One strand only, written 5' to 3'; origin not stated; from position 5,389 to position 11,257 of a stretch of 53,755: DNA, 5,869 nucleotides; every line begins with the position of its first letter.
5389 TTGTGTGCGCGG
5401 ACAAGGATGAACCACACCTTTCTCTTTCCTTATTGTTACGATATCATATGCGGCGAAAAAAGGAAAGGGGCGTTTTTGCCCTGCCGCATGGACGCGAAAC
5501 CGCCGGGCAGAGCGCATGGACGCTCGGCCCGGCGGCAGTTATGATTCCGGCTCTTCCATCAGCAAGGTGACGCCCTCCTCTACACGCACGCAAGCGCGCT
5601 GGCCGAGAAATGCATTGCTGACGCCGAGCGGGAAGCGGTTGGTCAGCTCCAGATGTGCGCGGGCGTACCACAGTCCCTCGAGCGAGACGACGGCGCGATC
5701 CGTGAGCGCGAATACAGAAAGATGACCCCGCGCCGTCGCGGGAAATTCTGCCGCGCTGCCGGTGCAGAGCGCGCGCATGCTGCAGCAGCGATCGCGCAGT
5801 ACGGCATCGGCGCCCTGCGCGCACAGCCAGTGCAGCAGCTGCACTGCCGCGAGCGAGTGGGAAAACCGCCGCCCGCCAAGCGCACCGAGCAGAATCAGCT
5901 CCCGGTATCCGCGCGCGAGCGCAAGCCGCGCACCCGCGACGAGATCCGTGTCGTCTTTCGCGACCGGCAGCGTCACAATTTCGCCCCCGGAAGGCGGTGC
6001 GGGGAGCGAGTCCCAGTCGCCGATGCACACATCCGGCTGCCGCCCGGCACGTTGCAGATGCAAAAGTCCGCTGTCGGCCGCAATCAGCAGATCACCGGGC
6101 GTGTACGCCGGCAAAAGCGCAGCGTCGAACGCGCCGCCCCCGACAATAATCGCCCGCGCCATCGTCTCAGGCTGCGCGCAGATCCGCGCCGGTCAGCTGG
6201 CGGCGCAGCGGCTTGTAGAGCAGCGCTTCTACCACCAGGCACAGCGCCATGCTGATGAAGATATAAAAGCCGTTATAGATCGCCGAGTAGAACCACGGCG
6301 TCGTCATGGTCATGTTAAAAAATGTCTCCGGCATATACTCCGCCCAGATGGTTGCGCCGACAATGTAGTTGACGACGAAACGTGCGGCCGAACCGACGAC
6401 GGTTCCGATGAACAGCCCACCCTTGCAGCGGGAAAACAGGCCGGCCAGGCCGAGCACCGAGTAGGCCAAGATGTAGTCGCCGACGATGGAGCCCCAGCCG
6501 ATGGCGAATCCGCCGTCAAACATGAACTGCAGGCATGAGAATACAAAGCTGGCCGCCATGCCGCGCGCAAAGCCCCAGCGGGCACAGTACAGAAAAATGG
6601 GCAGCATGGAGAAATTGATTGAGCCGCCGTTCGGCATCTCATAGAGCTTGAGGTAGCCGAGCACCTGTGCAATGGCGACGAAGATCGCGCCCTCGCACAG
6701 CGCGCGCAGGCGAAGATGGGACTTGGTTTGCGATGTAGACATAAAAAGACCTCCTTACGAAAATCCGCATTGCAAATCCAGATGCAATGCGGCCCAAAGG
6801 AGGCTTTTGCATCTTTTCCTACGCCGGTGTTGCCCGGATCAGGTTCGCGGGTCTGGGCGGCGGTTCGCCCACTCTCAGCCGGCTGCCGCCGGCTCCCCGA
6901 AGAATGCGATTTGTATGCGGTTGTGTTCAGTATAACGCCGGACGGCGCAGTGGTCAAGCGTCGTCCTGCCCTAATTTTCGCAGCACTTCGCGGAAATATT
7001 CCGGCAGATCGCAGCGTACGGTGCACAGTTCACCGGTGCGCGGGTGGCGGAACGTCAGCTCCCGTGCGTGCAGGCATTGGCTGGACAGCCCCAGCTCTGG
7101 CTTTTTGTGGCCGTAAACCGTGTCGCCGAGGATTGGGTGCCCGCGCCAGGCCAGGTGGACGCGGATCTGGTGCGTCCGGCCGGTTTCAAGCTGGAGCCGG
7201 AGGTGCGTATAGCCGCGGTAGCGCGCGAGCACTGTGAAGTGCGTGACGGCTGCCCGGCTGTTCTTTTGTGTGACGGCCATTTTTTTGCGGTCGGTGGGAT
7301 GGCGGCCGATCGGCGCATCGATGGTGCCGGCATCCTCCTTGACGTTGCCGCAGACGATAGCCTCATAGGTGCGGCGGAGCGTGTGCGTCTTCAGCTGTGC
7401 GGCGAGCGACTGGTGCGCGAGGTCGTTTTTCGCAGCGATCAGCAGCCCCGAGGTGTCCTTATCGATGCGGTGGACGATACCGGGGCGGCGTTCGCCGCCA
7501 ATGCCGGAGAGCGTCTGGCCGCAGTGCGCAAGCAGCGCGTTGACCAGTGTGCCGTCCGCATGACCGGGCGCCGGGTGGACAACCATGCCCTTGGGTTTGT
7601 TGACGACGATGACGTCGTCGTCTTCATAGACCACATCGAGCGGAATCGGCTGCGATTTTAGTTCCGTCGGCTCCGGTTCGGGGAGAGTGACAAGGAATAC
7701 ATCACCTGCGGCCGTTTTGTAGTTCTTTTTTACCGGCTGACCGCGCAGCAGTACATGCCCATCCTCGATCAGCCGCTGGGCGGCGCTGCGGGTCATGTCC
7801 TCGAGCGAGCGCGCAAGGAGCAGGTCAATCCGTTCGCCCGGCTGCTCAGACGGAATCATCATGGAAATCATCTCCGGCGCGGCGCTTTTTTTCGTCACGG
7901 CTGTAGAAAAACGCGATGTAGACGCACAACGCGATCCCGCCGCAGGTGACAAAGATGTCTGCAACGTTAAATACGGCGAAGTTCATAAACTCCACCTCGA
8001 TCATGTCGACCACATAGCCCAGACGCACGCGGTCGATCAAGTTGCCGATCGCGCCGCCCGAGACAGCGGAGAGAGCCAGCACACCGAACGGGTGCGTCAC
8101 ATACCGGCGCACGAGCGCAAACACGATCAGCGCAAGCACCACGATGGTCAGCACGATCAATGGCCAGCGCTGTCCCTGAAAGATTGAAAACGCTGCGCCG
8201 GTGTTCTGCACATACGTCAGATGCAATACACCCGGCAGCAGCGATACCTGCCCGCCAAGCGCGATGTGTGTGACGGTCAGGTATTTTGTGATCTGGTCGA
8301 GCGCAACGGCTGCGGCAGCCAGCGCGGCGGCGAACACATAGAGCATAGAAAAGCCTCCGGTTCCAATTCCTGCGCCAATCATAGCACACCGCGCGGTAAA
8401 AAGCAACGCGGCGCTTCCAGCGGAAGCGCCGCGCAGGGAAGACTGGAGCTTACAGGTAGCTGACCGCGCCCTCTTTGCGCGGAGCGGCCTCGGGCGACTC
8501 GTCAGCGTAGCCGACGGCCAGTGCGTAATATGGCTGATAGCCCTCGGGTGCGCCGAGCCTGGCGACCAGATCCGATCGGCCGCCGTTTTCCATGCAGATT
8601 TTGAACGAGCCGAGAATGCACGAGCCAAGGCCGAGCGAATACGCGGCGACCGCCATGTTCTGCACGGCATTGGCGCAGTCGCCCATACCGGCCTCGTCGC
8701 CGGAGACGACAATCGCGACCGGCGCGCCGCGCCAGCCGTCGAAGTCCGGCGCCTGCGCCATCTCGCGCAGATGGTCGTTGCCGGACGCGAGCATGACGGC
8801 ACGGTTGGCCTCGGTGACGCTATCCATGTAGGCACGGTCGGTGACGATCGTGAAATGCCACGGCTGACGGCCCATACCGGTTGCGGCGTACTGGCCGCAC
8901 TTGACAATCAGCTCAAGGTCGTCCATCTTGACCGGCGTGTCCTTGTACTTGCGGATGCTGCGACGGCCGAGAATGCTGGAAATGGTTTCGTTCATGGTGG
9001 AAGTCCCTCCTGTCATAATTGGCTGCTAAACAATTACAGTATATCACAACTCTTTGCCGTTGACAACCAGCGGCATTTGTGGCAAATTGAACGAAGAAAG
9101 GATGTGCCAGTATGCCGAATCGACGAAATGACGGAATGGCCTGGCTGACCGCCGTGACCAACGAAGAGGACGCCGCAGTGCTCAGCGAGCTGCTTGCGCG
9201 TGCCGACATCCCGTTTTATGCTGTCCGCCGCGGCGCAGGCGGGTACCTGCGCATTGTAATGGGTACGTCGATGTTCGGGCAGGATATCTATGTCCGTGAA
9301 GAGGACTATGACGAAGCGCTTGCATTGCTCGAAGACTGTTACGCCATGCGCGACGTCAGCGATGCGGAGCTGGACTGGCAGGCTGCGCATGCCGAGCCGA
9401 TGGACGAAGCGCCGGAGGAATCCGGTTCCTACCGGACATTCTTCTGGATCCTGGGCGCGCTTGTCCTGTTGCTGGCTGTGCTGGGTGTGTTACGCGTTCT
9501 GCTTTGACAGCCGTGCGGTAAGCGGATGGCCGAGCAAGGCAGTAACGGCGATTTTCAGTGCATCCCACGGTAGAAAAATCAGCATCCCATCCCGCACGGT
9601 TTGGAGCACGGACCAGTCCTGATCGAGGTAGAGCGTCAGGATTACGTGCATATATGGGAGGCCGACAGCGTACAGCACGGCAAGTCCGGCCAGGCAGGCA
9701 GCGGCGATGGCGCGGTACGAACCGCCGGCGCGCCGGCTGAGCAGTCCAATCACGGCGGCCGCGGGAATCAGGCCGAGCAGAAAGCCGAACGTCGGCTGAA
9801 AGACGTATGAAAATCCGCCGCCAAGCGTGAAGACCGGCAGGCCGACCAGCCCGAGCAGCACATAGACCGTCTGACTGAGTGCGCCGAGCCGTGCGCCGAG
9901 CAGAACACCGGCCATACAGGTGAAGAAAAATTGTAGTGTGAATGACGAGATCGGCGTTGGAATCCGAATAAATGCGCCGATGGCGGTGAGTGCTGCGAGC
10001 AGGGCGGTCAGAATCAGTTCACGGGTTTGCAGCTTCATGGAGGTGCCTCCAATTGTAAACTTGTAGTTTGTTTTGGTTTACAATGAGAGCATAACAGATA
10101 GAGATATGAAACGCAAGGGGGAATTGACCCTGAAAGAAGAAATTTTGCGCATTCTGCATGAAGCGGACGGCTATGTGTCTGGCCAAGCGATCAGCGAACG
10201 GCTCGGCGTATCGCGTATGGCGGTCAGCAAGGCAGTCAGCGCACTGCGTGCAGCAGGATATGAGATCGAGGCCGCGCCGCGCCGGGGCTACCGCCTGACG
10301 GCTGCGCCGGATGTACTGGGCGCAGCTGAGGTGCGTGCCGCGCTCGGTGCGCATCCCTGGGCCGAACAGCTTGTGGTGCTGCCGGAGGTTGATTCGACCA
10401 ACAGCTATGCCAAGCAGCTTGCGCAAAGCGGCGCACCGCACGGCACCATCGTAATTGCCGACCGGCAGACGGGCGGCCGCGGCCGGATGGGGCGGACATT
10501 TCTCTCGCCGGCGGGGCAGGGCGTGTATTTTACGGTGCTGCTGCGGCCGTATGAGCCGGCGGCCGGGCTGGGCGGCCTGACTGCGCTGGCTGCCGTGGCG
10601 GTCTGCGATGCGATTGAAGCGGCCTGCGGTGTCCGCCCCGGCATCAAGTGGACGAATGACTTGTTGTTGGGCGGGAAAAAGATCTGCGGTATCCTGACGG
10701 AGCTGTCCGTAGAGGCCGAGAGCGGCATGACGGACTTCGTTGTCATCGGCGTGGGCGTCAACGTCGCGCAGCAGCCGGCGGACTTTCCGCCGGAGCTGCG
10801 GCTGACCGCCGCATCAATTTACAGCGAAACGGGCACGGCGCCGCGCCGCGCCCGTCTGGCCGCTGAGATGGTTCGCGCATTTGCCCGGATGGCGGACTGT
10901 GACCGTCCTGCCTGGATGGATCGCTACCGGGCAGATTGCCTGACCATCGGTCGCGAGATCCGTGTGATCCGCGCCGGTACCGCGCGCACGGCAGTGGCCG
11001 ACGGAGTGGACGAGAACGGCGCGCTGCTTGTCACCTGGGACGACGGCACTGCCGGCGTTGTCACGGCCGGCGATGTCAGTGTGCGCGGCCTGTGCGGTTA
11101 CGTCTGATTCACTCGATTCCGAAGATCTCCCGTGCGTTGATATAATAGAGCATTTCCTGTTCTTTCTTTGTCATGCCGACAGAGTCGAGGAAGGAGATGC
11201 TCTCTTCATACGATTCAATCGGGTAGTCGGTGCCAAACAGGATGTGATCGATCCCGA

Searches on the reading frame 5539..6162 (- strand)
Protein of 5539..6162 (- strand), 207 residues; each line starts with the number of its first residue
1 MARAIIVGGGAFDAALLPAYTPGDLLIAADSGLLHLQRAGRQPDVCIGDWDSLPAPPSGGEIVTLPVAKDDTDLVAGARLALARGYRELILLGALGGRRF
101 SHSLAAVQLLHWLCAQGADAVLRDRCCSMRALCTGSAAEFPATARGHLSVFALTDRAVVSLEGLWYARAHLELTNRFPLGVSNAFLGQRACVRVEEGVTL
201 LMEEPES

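Call 12: search_protein_families(library=pfam, max_evalue=0.00001, proteins=[window:5539-6162:-])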
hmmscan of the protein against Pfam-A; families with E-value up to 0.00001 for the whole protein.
window:5539-6162:- (207 aa): 2 families
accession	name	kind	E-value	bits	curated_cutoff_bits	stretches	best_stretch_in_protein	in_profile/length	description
PF04263.21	TPK_catalytic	-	9e-14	51.8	30.7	1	24-120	9-111/113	Thiamin pyrophosphokinase, catalytic domain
PF04265.19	TPK_B1_binding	-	8.2e-06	25.8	22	0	147-198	13-66/67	Thiamin pyrophosphokinase, vitamin B1 binding domain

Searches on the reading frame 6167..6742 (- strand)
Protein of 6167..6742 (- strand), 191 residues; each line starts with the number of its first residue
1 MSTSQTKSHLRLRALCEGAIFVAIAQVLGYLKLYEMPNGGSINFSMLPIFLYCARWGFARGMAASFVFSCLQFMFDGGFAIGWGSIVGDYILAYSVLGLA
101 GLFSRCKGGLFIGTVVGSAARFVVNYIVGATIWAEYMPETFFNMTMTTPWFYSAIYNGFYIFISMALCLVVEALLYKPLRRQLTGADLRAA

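Call 12: search_protein_families(library=pfam, max_evalue=0.00001, proteins=[window:6167-6742:-])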
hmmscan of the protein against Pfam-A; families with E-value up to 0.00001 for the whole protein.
window:6167-6742:- (191 aa): 2 families
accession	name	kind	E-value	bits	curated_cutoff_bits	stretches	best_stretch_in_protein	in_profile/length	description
PF09515.15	Thia_YuaJ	-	2.6e-30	106.3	25.8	1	15-178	1-171/177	Thiamine transporter protein (Thia_YuaJ)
PF12822.12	ECF_trnsprt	-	1.3e-06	29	30.7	1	18-171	6-164/169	ECF transporter, substrate-specific component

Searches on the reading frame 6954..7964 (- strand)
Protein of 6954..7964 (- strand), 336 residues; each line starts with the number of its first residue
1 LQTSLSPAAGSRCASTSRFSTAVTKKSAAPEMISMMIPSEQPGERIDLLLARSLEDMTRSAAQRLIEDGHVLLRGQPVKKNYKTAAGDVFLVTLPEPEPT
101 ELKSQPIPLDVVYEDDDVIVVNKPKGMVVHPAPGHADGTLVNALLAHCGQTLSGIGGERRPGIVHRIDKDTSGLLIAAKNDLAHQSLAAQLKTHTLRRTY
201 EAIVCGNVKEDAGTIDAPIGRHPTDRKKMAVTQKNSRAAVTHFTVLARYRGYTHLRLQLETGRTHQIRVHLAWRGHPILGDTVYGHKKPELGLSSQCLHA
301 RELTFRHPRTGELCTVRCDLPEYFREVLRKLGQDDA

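Call 12: search_protein_families(library=pfam, max_evalue=0.00001, proteins=[window:6954-7964:-])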
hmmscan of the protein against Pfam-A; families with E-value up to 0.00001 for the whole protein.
window:6954-7964:- (336 aa): 2 families
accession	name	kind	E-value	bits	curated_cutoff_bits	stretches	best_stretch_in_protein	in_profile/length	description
PF00849.27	PseudoU_synth_2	-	1.8e-34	119.6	26.8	1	117-272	1-151/152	RNA pseudouridylate synthase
PF01479.30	S4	-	7.4e-08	32.4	22.8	1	44-89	1-47/48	S4 domain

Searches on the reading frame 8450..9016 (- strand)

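Call 12: search_protein_families(library=pfam, max_evalue=0.00001, proteins=[window:8450-9016:-])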
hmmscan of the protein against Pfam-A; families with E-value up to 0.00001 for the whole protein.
window:8450-9016:- (188 aa): 1 family
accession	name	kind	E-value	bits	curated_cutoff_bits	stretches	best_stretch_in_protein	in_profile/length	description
PF00881.29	Nitroreductase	-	1.4e-29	103.9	23.5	1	15-170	1-167/167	Nitroreductase family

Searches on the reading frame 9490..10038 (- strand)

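Call 12: search_protein_families(library=pfam, max_evalue=0.00001, proteins=[window:9490-10038:-])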
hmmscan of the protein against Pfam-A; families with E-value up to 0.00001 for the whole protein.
window:9490-10038:- (182 aa): 2 families
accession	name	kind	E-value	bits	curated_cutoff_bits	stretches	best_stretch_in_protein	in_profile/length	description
PF02632.19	BioY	-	2.3e-36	125.2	25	1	32-173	5-138/140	BioY family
PF12822.12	ECF_trnsprt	-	7e-10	39.6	30.7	1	6-170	1-165/169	ECF transporter, substrate-specific component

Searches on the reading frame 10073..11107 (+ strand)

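Call 12: search_protein_families(library=pfam, max_evalue=0.00001, proteins=[window:10073-11107:+])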
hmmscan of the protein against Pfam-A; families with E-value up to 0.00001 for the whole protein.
window:10073-11107:+ (344 aa): 4 families
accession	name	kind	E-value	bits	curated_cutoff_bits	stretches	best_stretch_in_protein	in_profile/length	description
PF03099.24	BPL_LplA_LipB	-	1.2e-19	70.9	21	1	105-230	4-133/133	Biotin/lipoate A/B protein ligase family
PF08279.18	HTH_11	-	4.9e-16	58.8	25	1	22-74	3-55/55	HTH domain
PF02237.23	BPL_C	-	1e-06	29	21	1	291-338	1-48/48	Biotin protein ligase C terminal domain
PF13412.12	HTH_24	-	6.6e-06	26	21.9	0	21-63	5-46/48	Winged helix-turn-helix DNA-binding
